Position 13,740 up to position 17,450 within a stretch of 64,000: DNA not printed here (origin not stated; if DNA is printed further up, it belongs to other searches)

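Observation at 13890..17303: Single 1137-aa GT2-GT4-GT2 glycosyltransferase with helical C-terminal tail, next to the Wzm/Wzt system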

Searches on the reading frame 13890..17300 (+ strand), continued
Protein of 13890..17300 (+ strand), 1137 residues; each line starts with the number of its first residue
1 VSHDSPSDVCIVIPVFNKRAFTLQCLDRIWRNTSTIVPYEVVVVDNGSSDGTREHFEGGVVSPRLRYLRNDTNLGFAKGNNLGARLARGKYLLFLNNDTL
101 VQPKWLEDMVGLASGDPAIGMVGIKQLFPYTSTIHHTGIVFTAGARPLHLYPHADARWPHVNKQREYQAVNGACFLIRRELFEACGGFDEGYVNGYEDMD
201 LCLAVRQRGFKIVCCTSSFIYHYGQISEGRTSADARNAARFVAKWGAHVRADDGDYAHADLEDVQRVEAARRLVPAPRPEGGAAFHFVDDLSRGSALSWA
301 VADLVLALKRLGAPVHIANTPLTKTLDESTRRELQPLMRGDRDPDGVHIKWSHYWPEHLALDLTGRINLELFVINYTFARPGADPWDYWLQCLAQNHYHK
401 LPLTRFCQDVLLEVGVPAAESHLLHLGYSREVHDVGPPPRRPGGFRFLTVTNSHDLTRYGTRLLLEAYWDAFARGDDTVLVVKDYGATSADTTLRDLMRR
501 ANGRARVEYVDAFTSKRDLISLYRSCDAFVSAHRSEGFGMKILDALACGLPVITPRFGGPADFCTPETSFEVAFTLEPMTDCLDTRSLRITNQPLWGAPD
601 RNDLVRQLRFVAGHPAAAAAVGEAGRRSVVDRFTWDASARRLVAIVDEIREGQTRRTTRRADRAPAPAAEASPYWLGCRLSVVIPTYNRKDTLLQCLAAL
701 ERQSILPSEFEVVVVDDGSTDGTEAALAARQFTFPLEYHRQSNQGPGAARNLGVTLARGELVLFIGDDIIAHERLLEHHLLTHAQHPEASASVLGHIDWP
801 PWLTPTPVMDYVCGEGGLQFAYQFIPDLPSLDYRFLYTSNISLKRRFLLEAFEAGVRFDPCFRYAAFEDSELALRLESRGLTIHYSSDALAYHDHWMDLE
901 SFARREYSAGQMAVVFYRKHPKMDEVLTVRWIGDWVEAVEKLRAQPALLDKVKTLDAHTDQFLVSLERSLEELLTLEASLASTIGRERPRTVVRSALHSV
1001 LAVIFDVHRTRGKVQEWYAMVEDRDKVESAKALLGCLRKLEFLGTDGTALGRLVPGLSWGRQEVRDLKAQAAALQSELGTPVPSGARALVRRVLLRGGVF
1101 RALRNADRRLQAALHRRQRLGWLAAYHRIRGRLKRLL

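Call 37: predict_structure(alignment_id=A1)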
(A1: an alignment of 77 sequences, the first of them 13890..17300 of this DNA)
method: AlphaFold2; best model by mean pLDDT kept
length: 1137 residues; sequences in the alignment: 77
mean_pLDDT: 88.6   pTM: 0.86
mean pLDDT of the five models: 88.6, 87.7, 87.1, 86.1, 85.9
residues with pLDDT >= 90: 788; 70-90: 241; 50-70: 71; < 50: 37
segments of 3 or more residues with pLDDT < 50: 1-3, 660-673, 1083-1092, 1094-1097
pLDDT, mean of each block of 10 residues (from residue 1): 70 92 94 93 93 88 91 89 93 95 96 96 94 91 90 90 91 90 96 90 96 95 77 88 92 92 88 57 85 88 96 95 90 95 90 92 94 96 95 94 97 95 95 85 88 92 97 95 86 91 92 86 96 88 96 95 95 96 90 95 98 96 96 96 96 67 39 63 97 97 93 97 97 95 92 94 97 97 92 96 92 86 87 95 94 91 92 94 97 94 96 97 92 90 91 92 92 83 63 86 95 97 96 91 67 59 74 71 46 50 69 74 76 59
secondary structure, 60 per line:
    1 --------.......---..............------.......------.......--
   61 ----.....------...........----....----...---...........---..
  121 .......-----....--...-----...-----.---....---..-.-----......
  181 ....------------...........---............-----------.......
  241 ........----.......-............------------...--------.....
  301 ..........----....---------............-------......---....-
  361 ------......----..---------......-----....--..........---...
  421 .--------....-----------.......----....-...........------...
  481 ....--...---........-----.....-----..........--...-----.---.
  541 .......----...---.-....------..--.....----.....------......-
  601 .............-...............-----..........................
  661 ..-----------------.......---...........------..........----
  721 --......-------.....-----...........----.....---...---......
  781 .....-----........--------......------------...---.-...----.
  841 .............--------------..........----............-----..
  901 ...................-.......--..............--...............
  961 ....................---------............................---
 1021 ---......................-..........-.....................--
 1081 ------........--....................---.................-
elements in order (helices of 4 or more, strands of 3 or more residues): E9-15 H19-32 E39-45 H52-58 E65-69 H76-86 E91-94 E99-101 H105-115 E119-127 E133-136 E139-141 E147-149 H159-162 E175-178 H179-184 H197-207 E211-222 H234-248 H253-259 H261-272 E285-287 H296-310 E315-318 H328-337 E347-352 H356-359 E367-372 H388-393 E399-402 H405-414 H430-433 E445-451 H456-459 H461-471 E478-484 H493-500 E506-510 H516-525 E528-530 H540-547 E552-554 H560-563 E574-578 H583-587 E594-599 H601-613 H615-629 H635-662 E680-686 H690-700 E710-716 H723-728 E736-740 H746-756 E761-765 E769-771 H775-785 E791-798 H807-812 E840-844 H845-853 H868-877 E882-893 H899-919 H921-927 H930-943 H946-980 H990-1017 H1024-1045 H1047-1056 H1058-1078 H1087-1094 H1097-1116 H1120-1136

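Call 41: fold_search(model_id=the predicted structure, library=pdb)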
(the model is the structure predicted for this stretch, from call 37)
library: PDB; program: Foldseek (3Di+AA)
matches with E <= 10: 1601; with E <= 0.001: 681
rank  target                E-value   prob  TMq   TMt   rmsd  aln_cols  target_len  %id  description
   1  8ujf_A                2.8e-12  1.00  0.17  0.35  11.9       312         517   16  X-ray crystal structure of Toxoplasma gondii GalNAc-T3 in complex with UDP-GalNAc, Mn2+, and Muc5AC-3,13 (released 2024-05-15)
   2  3oy2_A                3.5e-12  1.00  0.23  0.62   7.6       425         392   13  Crystal structure of a putative glycosyltransferase from Paramecium bursaria Chlorella virus NY2A (released 2010-11-17)
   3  6e7i_A                3.7e-12  1.00  0.18  0.39  22.0       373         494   17  Human ppGalNAcT2 I253A/L310A Mutant with EA2 and UDP (released 2020-01-29)
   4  4d0z_C                6.9e-12  1.00  0.18  0.40  12.7       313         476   17  GalNAc-T2 crystal soaked with UDP-5SGalNAc, mEA2 and manganese (Higher resolution dataset) (released 2014-05-28)
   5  2z87_A                7.3e-12  1.00  0.16  0.30  28.6       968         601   11  Crystal structure of chondroitin polymerase from Escherichia coli strain K4 (K4CP) complexed with UDP-GalNAc and UDP (released 2008-09-16)
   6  6egs_A                7.6e-12  1.00  0.19  0.42  24.0       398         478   17  Crystal structure of the GalNAc-T2 F104S mutant in complex with UDP-GalNAc (released 2018-04-11)
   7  2z86_B                1.2e-11  1.00  0.16  0.29  28.8       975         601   12  Crystal structure of chondroitin polymerase from Escherichia coli strain K4 (K4CP) complexed with UDP-GlcUA and UDP (released 2008-09-16)
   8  6nqt_E                1.2e-11  1.00  0.18  0.41  13.2       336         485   16  GalNac-T2 soaked with UDP-sugar (released 2020-01-29)
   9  2ffv_A                1.4e-11  1.00  0.18  0.40  11.1       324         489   18  Human ppGalNAcT-2 complexed with manganese and UDP (released 2006-01-31)
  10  5fv9_B                1.4e-11  1.00  0.18  0.41  22.6       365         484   18  Crystal structure of GalNAc-T2 in complex with compound 16d (released 2016-03-09)
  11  6egs_B                1.5e-11  1.00  0.18  0.42  11.4       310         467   16  Crystal structure of the GalNAc-T2 F104S mutant in complex with UDP-GalNAc (released 2018-04-11)
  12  6h1j_A                1.5e-11  1.00  0.17  0.54  12.1       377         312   12  TarP native (released 2018-09-26)
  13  6hnq_B                1.5e-11  1.00  0.17  0.52  12.0       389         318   12  TarP-6RboP-(CH2)6NH2 (released 2018-10-24)
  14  8uhz                  1.8e-11  1.00  0.18  0.38  11.5       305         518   18  X-ray crystal structure of Toxoplasma gondii GalNAc-T3 in complex with Mn2+ (released 2024-05-15)
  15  2ffu_A                1.8e-11  1.00  0.19  0.41  21.1       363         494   16  Crystal Structure of Human ppGalNAcT-2 complexed with UDP and EA2 (released 2006-01-31)
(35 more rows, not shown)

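Call 51: find_related_loci(query=A1, collection=genome_contigs, flank=10000)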
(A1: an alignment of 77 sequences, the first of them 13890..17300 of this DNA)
Query A1 (1137 aa) in genome_contigs; peptide patterns used: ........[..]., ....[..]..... (x = any residue, [..] = any of these).
79 stretches matched a pattern; 57 encode a relative of the query (tblastn E <= 1e-3); 54 distinct loci.
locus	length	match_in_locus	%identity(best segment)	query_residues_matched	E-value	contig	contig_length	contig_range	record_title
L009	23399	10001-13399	56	9-1137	0e+0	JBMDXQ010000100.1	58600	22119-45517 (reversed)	MAG: Vicinamibacterales bacterium isolate FBaSoil0_16 FBaSoil0_contig100, whole genome shotgun sequence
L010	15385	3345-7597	55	6-1137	0e+0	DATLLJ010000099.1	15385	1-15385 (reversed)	MAG TPA_asm: Vicinamibacterales bacterium isolate SMAG_U13745 k141_417044, whole genome shotgun sequence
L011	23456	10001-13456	54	2-1137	0e+0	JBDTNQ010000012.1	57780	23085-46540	MAG: Acidobacteriota bacterium isolate cluster3_bin.154 NODE_1218_length_57780_cov_16.983023, whole genome shotgun seque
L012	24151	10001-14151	54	8-1088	0e+0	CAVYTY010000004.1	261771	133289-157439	MAG: uncultured Acidobacteriota bacterium isolate MFD05567.bin.2.47 genome assembly, contig: contig_1121, whole genome s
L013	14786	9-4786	54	9-1137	0e+0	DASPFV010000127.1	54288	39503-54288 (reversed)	MAG TPA_asm: Vicinamibacterales bacterium isolate SMAG_U16434 k141_616284, whole genome shotgun sequence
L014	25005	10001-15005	53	8-1122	0e+0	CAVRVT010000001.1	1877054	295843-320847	MAG: uncultured Acidobacteriota bacterium isolate MFD02199.bin.1.6 genome assembly, contig: contig_1910, whole genome sh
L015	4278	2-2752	53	9-1134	0e+0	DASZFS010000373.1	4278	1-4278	MAG TPA_asm: Vicinamibacterales bacterium isolate SMAG_U6528 k141_2703295, whole genome shotgun sequence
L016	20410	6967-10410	56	9-1137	0e+0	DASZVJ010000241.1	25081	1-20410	MAG TPA_asm: Vicinamibacterales bacterium isolate SMAG_U6128 k141_708892, whole genome shotgun sequence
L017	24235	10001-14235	59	9-1137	0e+0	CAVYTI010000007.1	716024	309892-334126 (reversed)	MAG: uncultured Acidobacteriota bacterium isolate MFD05537.bin.1.91 genome assembly, contig: contig_2712, whole genome s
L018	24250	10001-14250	56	9-1127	0e+0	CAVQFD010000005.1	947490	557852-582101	MAG: uncultured Acidobacteriota bacterium isolate MFD05567.bin.2.57 genome assembly, contig: contig_40327, whole genome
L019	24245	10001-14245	56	3-1137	0e+0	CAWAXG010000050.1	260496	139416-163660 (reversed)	MAG: uncultured Acidobacteriota bacterium isolate MFD05567.bin.1.264 genome assembly, contig: contig_4410, whole genome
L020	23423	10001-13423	49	4-1137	0e+0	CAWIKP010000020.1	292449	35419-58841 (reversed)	MAG: uncultured Acidobacteriota bacterium isolate MFD05176.bin.2.36 genome assembly, contig: contig_28405, whole genome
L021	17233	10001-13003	36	5-1019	3e-176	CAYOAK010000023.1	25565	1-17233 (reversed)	MAG TPA_asm: uncultured Bdellovibrionales bacterium isolate SRP302895_co1_434 genome assembly, contig: NODE_3468_length_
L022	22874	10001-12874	37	9-986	1e-175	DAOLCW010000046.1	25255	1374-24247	MAG TPA_asm: Kiritimatiellia bacterium isolate AMR_MDS_0138 NODE_362_length_25255_cov_22.906190, whole genome shotgun se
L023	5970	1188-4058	36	3-985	3e-176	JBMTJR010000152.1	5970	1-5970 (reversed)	MAG: Kiritimatiellia bacterium isolate CJ_V5_S11_50percent_par_metabat.55 NODE_7848_length_5970_cov_4.387828, whole geno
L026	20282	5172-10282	32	4-1096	7e-167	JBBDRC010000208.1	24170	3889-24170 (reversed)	MAG: Kiritimatiellia bacterium isolate LejiaC_57_16 Lejia_C_4835_length_24170_cov_9, whole genome shotgun sequence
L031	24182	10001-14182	57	5-1137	0e+0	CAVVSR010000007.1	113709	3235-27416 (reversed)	MAG: uncultured Acidobacteriota bacterium isolate MFD02840.bin.1.3 genome assembly, contig: contig_147307, whole genome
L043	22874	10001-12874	34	9-984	4e-166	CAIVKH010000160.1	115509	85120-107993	uncultured bacterium isolate AM-2014_bin-1020 genome assembly, contig: bin-1020:160/383, whole genome shotgun sequence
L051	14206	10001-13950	65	9-1137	3e-102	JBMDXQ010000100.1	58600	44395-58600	MAG: Vicinamibacterales bacterium isolate FBaSoil0_16 FBaSoil0_contig100, whole genome shotgun sequence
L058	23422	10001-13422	50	9-1137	0e+0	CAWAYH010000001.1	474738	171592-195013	MAG: uncultured Acidobacteriota bacterium isolate MFD06229.bin.2.115 genome assembly, contig: contig_12539, whole genome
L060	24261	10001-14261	44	8-1137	2e-112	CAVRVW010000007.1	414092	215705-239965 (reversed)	MAG: uncultured Acidobacteriota bacterium isolate MFD02242.bin.2.43 genome assembly, contig: contig_31293, whole genome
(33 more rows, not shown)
